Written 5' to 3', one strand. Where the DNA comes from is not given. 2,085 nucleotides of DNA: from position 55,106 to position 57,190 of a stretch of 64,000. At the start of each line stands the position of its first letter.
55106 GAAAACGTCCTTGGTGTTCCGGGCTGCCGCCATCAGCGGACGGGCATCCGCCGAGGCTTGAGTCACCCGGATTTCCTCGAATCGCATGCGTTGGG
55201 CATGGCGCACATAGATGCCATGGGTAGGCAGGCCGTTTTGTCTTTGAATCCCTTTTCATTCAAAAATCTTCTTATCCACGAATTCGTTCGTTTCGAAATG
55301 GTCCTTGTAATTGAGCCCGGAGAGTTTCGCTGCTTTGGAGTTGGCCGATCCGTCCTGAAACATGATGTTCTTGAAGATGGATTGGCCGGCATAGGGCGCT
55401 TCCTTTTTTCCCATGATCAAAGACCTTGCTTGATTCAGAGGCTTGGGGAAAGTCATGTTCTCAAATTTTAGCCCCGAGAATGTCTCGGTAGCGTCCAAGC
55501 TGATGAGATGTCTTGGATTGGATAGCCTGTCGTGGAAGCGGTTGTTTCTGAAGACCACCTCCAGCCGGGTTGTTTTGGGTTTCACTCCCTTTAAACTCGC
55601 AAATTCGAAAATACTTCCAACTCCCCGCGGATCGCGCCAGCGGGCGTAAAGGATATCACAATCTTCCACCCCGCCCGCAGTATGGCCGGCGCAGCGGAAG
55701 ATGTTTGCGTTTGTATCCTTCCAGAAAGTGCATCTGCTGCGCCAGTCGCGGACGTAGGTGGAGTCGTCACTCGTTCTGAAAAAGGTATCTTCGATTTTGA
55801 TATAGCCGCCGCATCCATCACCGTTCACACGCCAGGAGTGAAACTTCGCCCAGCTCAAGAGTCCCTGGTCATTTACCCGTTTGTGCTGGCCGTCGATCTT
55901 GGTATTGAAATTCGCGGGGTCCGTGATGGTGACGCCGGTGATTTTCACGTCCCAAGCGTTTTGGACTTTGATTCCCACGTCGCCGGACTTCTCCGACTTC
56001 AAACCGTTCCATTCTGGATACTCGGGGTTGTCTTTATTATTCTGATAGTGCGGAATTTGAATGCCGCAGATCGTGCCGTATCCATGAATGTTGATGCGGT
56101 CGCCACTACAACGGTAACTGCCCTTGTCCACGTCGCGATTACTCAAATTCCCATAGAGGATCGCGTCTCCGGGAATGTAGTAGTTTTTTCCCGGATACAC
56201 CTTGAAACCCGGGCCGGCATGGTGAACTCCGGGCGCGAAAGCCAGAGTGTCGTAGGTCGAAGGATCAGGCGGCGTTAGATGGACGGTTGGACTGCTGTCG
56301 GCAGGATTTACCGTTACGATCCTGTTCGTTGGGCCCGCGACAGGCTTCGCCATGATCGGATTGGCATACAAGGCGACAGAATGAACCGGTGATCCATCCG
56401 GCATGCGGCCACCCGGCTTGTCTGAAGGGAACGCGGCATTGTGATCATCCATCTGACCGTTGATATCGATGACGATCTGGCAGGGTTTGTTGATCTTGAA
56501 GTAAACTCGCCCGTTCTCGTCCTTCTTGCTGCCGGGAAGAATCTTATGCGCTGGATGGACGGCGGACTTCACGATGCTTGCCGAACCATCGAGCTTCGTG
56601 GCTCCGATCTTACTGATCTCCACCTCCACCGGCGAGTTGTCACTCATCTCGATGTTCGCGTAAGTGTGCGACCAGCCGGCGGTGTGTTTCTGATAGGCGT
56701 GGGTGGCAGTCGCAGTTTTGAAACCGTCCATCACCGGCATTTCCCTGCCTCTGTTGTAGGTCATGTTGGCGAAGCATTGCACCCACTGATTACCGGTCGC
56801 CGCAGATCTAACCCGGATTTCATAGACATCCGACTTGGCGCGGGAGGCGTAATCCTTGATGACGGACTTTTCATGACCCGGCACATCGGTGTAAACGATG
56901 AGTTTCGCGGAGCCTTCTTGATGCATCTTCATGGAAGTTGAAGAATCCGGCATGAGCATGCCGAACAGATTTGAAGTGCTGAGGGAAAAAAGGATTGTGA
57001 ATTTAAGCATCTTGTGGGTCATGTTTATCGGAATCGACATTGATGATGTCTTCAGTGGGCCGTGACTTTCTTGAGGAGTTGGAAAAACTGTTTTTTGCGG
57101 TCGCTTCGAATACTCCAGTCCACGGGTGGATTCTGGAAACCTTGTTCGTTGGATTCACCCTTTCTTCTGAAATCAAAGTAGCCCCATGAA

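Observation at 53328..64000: Tandem array of at least four paralogous GH28/GH49-like beta-helix enzymes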

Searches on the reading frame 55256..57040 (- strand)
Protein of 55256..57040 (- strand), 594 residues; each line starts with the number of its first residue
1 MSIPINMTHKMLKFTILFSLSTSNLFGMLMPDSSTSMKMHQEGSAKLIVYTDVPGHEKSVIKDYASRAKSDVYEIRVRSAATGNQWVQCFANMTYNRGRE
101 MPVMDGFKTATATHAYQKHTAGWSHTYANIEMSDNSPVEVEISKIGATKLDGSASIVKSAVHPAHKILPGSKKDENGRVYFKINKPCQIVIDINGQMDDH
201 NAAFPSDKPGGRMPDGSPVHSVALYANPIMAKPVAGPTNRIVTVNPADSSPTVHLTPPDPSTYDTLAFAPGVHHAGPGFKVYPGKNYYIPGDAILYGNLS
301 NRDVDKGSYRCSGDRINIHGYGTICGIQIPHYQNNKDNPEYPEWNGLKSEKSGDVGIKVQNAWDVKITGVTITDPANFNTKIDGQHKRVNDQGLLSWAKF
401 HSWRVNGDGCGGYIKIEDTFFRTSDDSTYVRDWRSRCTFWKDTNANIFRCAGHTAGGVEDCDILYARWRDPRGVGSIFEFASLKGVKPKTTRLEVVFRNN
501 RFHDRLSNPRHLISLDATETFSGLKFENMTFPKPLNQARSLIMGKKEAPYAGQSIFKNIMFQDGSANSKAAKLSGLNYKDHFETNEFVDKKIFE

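Call 3: search_protein_families(library=pfam, proteins=[window:55256-57040:-], max_evalue=0.1)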
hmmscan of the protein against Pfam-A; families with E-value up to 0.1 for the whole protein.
window:55256-57040:- (594 aa): 0 families

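Call 5: search_solved_structures(query=window:55256-57040:-, max_evalue=10, show_alignments=3)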
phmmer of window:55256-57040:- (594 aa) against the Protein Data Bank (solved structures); distinct sequences matched with E-value up to 10: 2.
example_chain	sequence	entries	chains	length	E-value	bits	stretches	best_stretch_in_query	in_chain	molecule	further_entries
8i7r_S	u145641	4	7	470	0.73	11.5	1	233-327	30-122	Sperm-associated antigen 8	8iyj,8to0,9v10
4fry_A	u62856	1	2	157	0.73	11.5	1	56-109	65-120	Putative signal-transduction protein with CBS domains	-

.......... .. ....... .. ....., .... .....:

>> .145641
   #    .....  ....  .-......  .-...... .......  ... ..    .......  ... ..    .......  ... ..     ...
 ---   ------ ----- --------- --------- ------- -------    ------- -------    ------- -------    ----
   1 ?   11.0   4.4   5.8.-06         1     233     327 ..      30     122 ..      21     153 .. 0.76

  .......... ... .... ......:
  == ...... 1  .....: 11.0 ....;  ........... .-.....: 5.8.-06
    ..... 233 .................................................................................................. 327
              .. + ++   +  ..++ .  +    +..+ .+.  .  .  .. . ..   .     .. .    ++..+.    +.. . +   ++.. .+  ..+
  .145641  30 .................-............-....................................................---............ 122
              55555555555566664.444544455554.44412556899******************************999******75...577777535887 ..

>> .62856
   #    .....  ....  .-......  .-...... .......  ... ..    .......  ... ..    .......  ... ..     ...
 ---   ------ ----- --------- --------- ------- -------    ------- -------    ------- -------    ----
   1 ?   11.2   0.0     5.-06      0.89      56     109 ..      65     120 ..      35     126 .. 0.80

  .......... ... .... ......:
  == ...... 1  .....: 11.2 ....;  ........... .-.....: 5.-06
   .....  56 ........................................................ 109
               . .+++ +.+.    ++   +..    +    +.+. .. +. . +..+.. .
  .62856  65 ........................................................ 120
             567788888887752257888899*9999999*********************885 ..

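Call 6: search_protein_families(library=ncbifam, proteins=[window:55256-57040:-], max_evalue=0.1)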
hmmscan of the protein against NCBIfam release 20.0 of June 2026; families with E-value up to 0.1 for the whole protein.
window:55256-57040:- (594 aa): 0 families

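Call 9: find_homologous_proteins(query=window:55256-57040:-, max_evalue=0.001)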
Query window:55256-57040:- (594 aa): 114 proteins with E <= 0.001 among 5042 candidates.
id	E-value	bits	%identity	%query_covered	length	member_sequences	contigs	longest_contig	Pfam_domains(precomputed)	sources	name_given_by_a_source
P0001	0.0e+0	1218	87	99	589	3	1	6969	-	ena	-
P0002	0.0e+0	1172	84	98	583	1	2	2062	-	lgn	-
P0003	0.0e+0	1169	82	99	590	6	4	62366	-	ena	-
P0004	2.8e-273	926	68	97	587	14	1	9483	-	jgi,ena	jgi:hypothetical protein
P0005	2.0e-261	887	65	99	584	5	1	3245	-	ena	-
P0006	1.3e-260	884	66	99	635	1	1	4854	-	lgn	-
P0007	1.6e-238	811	65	90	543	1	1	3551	-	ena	-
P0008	3.4e-236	804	63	92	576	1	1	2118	-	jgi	jgi:hypothetical protein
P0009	1.7e-235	801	64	94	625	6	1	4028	-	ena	-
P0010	5.4e-228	777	61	96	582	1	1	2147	-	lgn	-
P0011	2.3e-222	758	57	98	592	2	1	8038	-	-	-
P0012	9.5e-220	749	56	99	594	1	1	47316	-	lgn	-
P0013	2.6e-205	702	56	98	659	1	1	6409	PF18998.7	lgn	-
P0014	8.4e-201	687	55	97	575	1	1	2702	-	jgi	jgi:hypothetical protein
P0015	2.0e-185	636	67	68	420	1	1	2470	-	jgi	-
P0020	2.9e-133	464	43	99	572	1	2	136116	-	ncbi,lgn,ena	-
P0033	1.4e-106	376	41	93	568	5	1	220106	-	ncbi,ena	-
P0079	3.3e-86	308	36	98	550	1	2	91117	-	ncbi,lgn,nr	ncbi:MAG: hypothetical protein K9H49_06660 [Bacteroidales bacterium]|nr:hypothetical protein [Bacter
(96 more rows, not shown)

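Call 12: search_solved_structures(query=A1, max_evalue=10, show_alignments=4)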
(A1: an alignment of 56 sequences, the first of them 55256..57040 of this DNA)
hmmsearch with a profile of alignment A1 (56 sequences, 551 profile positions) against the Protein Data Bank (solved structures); distinct sequences matched with E-value up to 10: 4.
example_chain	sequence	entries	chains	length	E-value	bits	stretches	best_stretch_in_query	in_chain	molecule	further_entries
1wmr_A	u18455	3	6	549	2.4e-12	49.6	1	195-445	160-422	Isopullulanase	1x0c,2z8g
3wwg_A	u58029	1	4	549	2.9e-12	49.4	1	195-444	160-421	Isopullulanase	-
1ogm_X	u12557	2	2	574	1.1e-05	27.7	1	192-434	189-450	DEXTRANASE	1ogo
3jur_A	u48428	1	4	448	0.068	15.2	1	315-392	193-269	Exo-poly-alpha-D-galacturonosidase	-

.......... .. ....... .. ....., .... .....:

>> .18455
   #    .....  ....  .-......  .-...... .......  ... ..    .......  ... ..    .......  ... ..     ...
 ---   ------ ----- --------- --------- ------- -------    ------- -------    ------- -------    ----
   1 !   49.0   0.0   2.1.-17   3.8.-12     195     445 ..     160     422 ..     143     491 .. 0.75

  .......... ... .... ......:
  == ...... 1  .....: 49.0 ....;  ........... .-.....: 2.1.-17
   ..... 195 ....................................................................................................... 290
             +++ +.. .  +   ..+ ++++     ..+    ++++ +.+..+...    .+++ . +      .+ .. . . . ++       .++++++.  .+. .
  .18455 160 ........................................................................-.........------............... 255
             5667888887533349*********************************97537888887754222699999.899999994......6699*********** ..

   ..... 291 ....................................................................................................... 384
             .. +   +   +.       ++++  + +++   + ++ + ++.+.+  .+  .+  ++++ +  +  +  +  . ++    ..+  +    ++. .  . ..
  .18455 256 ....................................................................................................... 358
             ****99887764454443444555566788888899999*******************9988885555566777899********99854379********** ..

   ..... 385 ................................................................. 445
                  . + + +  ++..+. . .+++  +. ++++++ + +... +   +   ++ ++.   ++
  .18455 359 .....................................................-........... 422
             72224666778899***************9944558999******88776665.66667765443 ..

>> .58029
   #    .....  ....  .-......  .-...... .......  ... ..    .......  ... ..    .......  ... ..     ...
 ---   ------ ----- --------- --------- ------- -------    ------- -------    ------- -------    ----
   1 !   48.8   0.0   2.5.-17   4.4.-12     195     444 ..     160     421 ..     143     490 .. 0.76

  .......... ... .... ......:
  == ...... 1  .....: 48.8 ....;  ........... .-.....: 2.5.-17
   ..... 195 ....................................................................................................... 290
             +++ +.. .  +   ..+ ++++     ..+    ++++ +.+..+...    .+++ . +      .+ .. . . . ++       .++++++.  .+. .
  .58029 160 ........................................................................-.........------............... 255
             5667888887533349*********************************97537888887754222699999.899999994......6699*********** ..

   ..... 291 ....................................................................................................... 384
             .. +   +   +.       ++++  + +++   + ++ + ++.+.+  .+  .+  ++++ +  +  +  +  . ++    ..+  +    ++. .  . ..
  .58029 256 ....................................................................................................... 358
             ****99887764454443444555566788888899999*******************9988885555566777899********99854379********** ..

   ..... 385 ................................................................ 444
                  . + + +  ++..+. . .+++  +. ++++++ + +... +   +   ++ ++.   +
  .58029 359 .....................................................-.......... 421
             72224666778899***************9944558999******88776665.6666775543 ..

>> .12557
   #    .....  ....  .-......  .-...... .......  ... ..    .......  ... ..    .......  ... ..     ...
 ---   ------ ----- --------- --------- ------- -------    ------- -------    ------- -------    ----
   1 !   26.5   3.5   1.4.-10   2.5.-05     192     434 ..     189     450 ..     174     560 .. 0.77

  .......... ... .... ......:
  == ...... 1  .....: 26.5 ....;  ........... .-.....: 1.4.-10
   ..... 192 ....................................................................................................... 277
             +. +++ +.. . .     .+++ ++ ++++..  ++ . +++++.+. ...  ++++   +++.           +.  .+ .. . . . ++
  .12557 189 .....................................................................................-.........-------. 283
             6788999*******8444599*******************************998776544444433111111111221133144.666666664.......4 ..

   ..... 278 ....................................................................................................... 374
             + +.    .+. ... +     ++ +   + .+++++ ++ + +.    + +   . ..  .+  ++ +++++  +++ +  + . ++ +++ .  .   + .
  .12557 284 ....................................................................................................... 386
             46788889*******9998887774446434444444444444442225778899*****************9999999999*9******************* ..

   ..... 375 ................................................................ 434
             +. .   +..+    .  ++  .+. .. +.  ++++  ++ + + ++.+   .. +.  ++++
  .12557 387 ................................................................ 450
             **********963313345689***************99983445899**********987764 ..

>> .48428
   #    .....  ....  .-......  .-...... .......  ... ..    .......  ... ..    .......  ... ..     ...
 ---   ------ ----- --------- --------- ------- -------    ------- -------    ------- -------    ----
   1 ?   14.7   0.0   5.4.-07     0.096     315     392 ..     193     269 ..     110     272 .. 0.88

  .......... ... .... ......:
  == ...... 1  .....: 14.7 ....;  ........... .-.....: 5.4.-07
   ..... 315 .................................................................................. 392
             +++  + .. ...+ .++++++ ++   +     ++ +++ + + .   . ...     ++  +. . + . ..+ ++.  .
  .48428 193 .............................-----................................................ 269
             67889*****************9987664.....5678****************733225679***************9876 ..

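Call 23: predict_structure(protein=window:55256-57040:-)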
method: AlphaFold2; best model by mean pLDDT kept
length: 594 residues; sequences in the alignment: 1
mean_pLDDT: 30.2   pTM: 0.24
mean pLDDT of the five models: 30.2, 26.4, 26.4, 26.2, 26.0
residues with pLDDT >= 90: 0; 70-90: 0; 50-70: 2; < 50: 592
segments of 3 or more residues with pLDDT < 50: 1-138, 142-594
pLDDT, mean of each block of 10 residues (from residue 1): 31 28 30 29 22 28 33 44 41 31 28 30 33 42 39 24 28 41 38 33 29 30 27 23 26 28 28 30 33 30 30 29 28 29 25 32 30 32 29 26 26 26 27 30 31 29 31 31 29 29 29 31 32 29 31 30 30 29 29 26
secondary structure, 60 per line:
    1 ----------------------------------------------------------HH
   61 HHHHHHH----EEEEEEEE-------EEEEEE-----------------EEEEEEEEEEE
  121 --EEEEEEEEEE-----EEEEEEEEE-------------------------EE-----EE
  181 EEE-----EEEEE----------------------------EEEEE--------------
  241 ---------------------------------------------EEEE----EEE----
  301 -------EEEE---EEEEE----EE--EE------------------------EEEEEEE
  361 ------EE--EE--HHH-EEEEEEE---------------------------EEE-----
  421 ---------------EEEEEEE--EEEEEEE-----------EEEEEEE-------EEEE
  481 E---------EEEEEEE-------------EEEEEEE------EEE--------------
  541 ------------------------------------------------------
elements in order: H59-67 E72-79 E87-92 E110-120 E123-132 E138-146 E179-183 E189-193 E222-226 E286-289 E294-296 E308-311 E315-319 E354-360 E379-385 E413-415 E436-442 E445-451 E463-469 E477-481 E491-497 E511-517 E524-526

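Call 24: find_related_loci(query=A1, collection=genome_contigs, flank=8000)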
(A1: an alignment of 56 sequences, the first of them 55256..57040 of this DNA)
Query A1 (594 aa) in genome_contigs; peptide patterns used: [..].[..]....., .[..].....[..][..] (x = any residue, [..] = any of these).
212 stretches matched a pattern; 135 encode a relative of the query (tblastn E <= 1e-3); the best 80 are kept; 78 distinct loci.
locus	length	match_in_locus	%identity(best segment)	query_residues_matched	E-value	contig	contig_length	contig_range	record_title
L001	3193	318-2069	68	11-594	0e+0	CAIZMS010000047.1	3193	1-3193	uncultured bacterium isolate Loc080925-8m_bin-101 genome assembly, contig: bin-101:047/419, whole genome shotgun sequenc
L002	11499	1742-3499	66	16-594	0e+0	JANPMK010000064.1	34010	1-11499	MAG: Akkermansiaceae bacterium isolate VAR_48_metabat_265_sub VAR_48_k141_2348940, whole genome shotgun sequence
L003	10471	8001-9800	61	3-594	0e+0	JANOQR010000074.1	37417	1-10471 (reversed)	MAG: Luteolibacter sp. isolate VAR_4_metabat_297 VAR_4_k141_2270265, whole genome shotgun sequence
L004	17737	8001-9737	63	22-594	0e+0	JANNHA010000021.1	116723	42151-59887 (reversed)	MAG: Verrucomicrobiota bacterium isolate SOY_6_C_metabat_335 SOY_6_C_k141_212596, whole genome shotgun sequence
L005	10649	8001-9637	68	35-594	0e+0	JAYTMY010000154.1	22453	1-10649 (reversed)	MAG: Lentisphaeraceae bacterium isolate GFS_3830 GFS_3830_153, whole genome shotgun sequence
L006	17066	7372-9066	67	33-594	0e+0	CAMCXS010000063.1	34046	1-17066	MAG: Akkermansia muciniphila isolate MiE-14oct19-53 genome assembly, contig: MiE-14oct19-C1389, whole genome shotgun seq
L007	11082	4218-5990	42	2-594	4e-143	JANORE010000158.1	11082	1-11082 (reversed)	MAG: Akkermansiaceae bacterium isolate VAR_4_metabat_211 VAR_4_k141_1231557, whole genome shotgun sequence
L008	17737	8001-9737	44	2-592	3e-138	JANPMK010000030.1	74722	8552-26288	MAG: Akkermansiaceae bacterium isolate VAR_48_metabat_265_sub VAR_48_k141_1000178, whole genome shotgun sequence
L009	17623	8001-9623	45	33-592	2e-136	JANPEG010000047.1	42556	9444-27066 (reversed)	MAG: Akkermansiaceae bacterium isolate VAR_78_metabat_28 VAR_78_k141_3711832, whole genome shotgun sequence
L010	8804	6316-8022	42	9-593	4e-133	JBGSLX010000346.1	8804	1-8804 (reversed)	MAG: Akkermansiaceae bacterium isolate JTS-AC217 k141_4051738, whole genome shotgun sequence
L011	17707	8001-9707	42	7-593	1e-132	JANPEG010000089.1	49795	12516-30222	MAG: Akkermansiaceae bacterium isolate VAR_78_metabat_28 VAR_78_k141_3433977, whole genome shotgun sequence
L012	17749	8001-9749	40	3-593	3e-122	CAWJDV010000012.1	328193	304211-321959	MAG: uncultured Verrucomicrobiae bacterium isolate MFD04716.bin.2.184 genome assembly, contig: contig_6553, whole genome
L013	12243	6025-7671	41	10-593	5e-122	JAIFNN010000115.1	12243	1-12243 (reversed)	MAG: Bacteroidetes bacterium isolate bin_92 scaffold_9967, whole genome shotgun sequence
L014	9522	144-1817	40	6-593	2e-119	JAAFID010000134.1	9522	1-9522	MAG: Cytophagales bacterium isolate bin33.maxbin.ball.127 WN_Cytophagales_6_scaffold_134, whole genome shotgun sequence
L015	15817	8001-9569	41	42-594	2e-115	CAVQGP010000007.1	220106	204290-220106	MAG: uncultured Flavobacteriaceae bacterium isolate MFD09779.bin.2.71 genome assembly, contig: contig_84668, whole genom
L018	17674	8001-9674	36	6-594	1e-96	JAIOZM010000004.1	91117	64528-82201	MAG: Bacteroidales bacterium isolate Tobar13.5m-G9 Tobar13-5m-C234, whole genome shotgun sequence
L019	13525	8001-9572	38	43-594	4e-96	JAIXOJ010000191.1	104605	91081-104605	MAG: Chitinophagaceae bacterium isolate C1_MAG_00011 C1_MAG_00011_000000000032, whole genome shotgun sequence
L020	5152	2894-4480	34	25-594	2e-85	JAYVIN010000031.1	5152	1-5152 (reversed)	MAG: Flavobacterium sp. isolate GL51_DN_metabinner_7 GL51_DN_metabinner_7_30, whole genome shotgun sequence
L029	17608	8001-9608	31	4-594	4e-63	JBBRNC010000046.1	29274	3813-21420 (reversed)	MAG: Verrucomicrobiales bacterium isolate La1_metabat2.110 LA1C_B2.110_k141_2834642L_29274_cov_23.9497, whole genome sho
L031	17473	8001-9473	31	44-594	4e-63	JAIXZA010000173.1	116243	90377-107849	MAG: Verrucomicrobiaceae bacterium isolate D8_MAG_00034 pond_D8_MAG_00034_000000000122, whole genome shotgun sequence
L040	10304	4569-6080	29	39-593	2e-60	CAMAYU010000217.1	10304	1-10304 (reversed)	MAG: Schlesneria paludicola DSM 18645 isolate MH-08apr19-81 genome assembly, contig: MH-08apr19-C14773, whole genome sho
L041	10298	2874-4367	30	44-593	7e-60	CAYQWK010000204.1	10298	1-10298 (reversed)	MAG TPA_asm: uncultured Bifidobacteriaceae bacterium isolate SRP257259_co1_135 genome assembly, contig: NODE_9733_length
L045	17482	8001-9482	30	44-593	2e-58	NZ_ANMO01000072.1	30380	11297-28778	Rhodopirellula europaea 6C c6C0072, whole genome shotgun sequence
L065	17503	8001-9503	31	44-593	5e-56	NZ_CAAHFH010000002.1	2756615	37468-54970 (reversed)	Pontiella sulfatireligans strain F21(T), whole genome shotgun sequence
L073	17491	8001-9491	30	47-594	2e-54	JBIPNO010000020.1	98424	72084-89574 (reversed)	MAG: Haloferula sp. isolate ME2018-06-14_3300042564_group8_bin200 Rohwer_bin2702_scaffold_114_c1, whole genome shotgun s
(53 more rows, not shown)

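Call 25: predict_structure(alignment_id=A1)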
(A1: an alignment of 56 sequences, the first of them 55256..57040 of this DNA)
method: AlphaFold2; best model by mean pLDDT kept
length: 594 residues; sequences in the alignment: 56
mean_pLDDT: 91.3   pTM: 0.90
mean pLDDT of the five models: 91.3, 90.4, 89.8, 89.5, 89.4
residues with pLDDT >= 90: 477; 70-90: 77; 50-70: 27; < 50: 13
segments of 3 or more residues with pLDDT < 50: 1-4, 25-33
pLDDT, mean of each block of 10 residues (from residue 1): 48 63 46 73 96 92 88 98 98 95 92 95 98 97 95 95 97 98 98 96 93 92 98 90 80 86 96 93 98 97 95 97 96 92 86 89 97 96 78 97 96 95 96 97 94 89 96 95 90 94 94 94 95 94 96 94 81 96 97 95
secondary structure, 60 per line:
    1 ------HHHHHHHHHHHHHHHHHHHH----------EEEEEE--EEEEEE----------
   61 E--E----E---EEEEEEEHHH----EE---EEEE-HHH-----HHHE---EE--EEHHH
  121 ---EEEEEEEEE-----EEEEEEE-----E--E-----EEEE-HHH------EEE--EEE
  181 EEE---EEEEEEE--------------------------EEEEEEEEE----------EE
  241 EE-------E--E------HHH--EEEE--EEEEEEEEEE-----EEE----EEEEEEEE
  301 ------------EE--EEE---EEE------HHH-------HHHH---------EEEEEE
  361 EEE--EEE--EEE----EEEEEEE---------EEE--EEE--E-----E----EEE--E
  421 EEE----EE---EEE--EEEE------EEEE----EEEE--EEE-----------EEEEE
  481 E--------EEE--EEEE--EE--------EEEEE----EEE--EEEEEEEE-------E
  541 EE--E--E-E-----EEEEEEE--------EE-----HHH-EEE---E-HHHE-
elements in order: H7-26 E37-42 E45-50 E73-79 E92-95 E124-132 E138-144 E159-162 E173-175 E178-183 E187-193 E220-228 E239-242 E265-268 E271-280 E286-288 E293-300 E317-319 E323-325 H342-345 E355-363 E366-368 E371-373 E378-384 E394-396 E399-401 E415-417 E420-423 E433-435 E438-441 E448-451 E456-459 E462-464 E476-481 E490-492 E495-498 E511-515 E520-522 E525-532 E540-542 E556-562 E582-584

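Call 28: fold_search(model_id=the predicted structure, library=pdb)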
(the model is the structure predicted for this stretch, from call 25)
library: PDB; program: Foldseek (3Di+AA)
matches with E <= 10: 577; with E <= 0.001: 17
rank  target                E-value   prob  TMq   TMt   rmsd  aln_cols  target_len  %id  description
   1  3wwg_D                6.3e-16  1.00  0.60  0.65   6.5       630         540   14  Crystal structure of the N-glycan-deficient variant N448A of isopullulanase complexed with isopanose (released 2014-11-12)
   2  3wwg_C                7.9e-16  1.00  0.55  0.59   9.5       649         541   12  Crystal structure of the N-glycan-deficient variant N448A of isopullulanase complexed with isopanose (released 2014-11-12)
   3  3wwg_B                1.1e-15  1.00  0.59  0.64   6.6       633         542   13  Crystal structure of the N-glycan-deficient variant N448A of isopullulanase complexed with isopanose (released 2014-11-12)
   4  3wwg_A                1.9e-15  1.00  0.53  0.58  10.7       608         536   14  Crystal structure of the N-glycan-deficient variant N448A of isopullulanase complexed with isopanose (released 2014-11-12)
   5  6nzs                  2.7e-15  1.00  0.61  0.62   7.2       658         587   13  Dextranase AoDex KQ11 (released 2019-02-27)
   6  1wmr_A                5.0e-15  1.00  0.56  0.60  10.3       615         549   13  Crystal Structure of Isopullulanase from Aspergillus niger ATCC 9642 (released 2005-07-19)
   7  1ogm                  5.8e-15  1.00  0.57  0.59   8.5       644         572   14  Dex49A from Penicillium minioluteum (released 2003-09-11)
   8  2uve_A                4.4e-07  1.00  0.28  0.29  15.2       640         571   12  Structure of Yersinia enterocolitica Family 28 Exopolygalacturonase (released 2007-05-08)
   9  2uve_B                7.6e-07  1.00  0.29  0.31  15.0       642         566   11  Structure of Yersinia enterocolitica Family 28 Exopolygalacturonase (released 2007-05-08)
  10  2uvf_B                2.6e-06  1.00  0.25  0.26  15.3       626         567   12  Structure of Yersinia enterocolitica Family 28 Exopolygalacturonase in Complex with Digalaturonic Acid (released 2007-05-08)
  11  1bhe                  3.3e-05  1.00  0.35  0.52   9.2       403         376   13  POLYGALACTURONASE FROM ERWINIA CAROTOVORA SSP. CAROTOVORA (released 1998-11-11)
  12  6kvh                  7.7e-05  1.00  0.28  0.44   8.4       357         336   11  The mutant crystal structure of endo-polygalacturonase (T284A) from Talaromyces leycettanus JCM 12802 (released 2020-09-09)
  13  8ikw_B                1.1e-04  1.00  0.27  0.42   8.6       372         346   12  A complex structure of PGIP-PG (released 2024-02-07)
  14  7e56                  1.6e-04  1.00  0.27  0.43   9.6       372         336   11  The mutant crystal structure of endo-polygalacturonase (T316C/G344C) from Talaromyces leycettanus JCM 12802 (released 2021-08-25)
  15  3jur_A                2.2e-04  1.00  0.25  0.32  12.5       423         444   11  The crystal structure of a hyperthermoactive Exopolygalacturonase from Thermotoga maritima (released 2009-11-17)
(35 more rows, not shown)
